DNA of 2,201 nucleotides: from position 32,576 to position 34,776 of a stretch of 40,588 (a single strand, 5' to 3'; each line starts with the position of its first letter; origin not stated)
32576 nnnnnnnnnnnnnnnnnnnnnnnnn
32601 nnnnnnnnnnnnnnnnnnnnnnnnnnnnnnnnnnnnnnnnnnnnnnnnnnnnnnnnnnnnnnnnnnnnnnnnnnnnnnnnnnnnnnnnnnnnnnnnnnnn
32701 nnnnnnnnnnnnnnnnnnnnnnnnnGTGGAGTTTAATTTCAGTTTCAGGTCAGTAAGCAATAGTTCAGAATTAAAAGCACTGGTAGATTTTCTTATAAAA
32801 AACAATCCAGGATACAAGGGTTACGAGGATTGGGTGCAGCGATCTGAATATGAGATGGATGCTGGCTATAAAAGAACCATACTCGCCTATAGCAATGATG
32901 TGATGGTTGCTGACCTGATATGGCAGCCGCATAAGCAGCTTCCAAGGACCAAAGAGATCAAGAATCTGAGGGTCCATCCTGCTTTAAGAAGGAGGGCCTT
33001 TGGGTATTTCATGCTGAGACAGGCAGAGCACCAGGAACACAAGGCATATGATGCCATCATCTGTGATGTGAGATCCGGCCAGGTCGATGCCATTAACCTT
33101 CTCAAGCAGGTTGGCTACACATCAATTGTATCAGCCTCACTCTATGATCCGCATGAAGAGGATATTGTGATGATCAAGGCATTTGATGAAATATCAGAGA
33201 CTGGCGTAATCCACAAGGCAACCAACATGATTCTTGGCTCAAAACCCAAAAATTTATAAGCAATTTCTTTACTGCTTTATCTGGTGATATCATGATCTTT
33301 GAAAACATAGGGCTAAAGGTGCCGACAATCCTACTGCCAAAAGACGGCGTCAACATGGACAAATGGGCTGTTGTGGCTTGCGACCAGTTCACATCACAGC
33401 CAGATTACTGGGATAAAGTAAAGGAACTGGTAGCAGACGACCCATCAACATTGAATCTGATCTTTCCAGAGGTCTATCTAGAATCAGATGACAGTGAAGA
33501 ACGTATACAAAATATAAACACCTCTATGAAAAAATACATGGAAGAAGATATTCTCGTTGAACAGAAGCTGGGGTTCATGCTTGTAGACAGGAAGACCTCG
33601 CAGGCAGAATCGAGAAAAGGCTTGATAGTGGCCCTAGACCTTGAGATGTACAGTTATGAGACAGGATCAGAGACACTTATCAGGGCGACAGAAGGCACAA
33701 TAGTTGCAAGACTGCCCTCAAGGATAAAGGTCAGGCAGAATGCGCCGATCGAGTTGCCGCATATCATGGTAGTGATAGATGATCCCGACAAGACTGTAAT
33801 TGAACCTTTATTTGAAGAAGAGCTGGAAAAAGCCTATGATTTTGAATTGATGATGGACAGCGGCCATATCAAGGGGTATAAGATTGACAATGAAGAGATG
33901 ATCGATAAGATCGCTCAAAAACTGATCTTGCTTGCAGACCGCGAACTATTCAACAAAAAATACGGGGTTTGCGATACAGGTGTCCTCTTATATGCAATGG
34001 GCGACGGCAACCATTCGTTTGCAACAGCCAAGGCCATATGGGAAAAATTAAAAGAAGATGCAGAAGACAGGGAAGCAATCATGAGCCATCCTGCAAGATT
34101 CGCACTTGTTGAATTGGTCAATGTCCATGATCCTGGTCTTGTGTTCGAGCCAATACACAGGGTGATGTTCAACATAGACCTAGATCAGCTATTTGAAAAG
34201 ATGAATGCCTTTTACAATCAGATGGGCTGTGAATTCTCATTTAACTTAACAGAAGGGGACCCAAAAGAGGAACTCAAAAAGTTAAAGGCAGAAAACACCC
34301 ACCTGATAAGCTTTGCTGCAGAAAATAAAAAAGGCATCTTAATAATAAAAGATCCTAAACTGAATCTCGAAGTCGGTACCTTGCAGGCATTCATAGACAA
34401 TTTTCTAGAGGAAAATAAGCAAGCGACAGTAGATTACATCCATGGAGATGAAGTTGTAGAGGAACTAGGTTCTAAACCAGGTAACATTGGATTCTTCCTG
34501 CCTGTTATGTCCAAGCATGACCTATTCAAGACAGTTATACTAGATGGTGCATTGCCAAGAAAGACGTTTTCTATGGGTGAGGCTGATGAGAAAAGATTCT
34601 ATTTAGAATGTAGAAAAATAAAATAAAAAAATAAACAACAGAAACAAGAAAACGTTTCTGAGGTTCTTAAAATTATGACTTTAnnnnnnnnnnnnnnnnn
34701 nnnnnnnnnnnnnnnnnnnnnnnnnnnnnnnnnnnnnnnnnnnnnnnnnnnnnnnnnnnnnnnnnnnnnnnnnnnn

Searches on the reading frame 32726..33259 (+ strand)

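Call 5: search_protein_families(library=pfam, proteins=[window:32726-33259:+], max_evalue=0.1)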
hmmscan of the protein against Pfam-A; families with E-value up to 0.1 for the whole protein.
window:32726-33259:+ (177 aa): 2 families
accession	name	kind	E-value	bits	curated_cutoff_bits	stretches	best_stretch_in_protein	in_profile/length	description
PF00583.31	Acetyltransf_1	-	9.2e-05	23.1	20.7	1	45-131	31-116/116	Acetyltransferase (GNAT) family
PF13508.13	Acetyltransf_7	-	0.0066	17.2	27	1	52-132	6-83/84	Acetyltransferase (GNAT) domain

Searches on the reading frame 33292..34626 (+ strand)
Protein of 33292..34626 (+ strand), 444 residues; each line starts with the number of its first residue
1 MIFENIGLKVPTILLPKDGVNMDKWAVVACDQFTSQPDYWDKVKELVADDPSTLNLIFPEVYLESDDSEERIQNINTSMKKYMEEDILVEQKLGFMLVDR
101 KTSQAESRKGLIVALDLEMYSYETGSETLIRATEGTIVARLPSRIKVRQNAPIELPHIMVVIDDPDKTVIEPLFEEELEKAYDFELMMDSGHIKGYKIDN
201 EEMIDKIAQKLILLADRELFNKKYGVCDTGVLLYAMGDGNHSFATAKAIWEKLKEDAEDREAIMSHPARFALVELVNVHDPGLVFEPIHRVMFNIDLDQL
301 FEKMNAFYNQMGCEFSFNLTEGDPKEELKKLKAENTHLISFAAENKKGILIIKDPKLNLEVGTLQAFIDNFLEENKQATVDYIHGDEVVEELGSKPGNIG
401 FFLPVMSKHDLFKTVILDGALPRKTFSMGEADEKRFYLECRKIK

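Call 5: search_protein_families(library=pfam, proteins=[window:33292-34626:+], max_evalue=0.1)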
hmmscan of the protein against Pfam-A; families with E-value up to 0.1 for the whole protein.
window:33292-34626:+ (444 aa): 1 family
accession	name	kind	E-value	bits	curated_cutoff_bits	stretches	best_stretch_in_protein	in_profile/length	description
PF06245.16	DUF1015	-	5e-67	226.6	25.8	1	15-369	2-323/325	Protein of unknown function (DUF1015)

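Call 6: search_protein_families(library=ncbifam, proteins=[window:33292-34626:+], max_evalue=0.1)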
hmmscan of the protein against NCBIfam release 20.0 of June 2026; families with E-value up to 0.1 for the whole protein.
window:33292-34626:+ (444 aa): 0 families
